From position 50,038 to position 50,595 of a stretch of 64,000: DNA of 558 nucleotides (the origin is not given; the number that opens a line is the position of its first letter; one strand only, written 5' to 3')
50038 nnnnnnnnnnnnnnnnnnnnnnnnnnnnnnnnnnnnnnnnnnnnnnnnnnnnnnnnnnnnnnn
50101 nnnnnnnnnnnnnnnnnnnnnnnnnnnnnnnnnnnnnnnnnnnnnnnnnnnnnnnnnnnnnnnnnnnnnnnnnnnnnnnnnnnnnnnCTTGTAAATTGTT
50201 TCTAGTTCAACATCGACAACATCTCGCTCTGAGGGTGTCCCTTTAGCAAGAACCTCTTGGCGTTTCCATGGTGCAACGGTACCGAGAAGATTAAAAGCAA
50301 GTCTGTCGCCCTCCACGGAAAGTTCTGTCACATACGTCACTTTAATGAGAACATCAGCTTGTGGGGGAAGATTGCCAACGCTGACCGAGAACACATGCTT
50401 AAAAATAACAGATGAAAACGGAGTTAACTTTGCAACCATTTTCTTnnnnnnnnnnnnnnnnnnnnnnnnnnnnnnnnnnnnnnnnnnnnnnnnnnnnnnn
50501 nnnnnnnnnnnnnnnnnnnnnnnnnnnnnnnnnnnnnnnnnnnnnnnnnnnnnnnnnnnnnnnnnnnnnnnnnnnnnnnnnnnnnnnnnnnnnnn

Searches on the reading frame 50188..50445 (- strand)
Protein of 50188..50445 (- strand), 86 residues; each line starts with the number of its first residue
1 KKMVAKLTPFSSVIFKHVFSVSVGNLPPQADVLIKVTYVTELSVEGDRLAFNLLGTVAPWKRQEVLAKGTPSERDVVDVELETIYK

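Call 49: search_protein_families(library=pfam, proteins=[window:50188-50445:-], max_evalue=0.01)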
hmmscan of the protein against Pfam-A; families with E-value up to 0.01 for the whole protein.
seq(86 aa): 1 family
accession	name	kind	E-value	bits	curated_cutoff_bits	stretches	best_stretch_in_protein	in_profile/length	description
PF08487.16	VIT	-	0.0053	17.3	26.5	1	17-38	90-111/111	Vault protein inter-alpha-trypsin domain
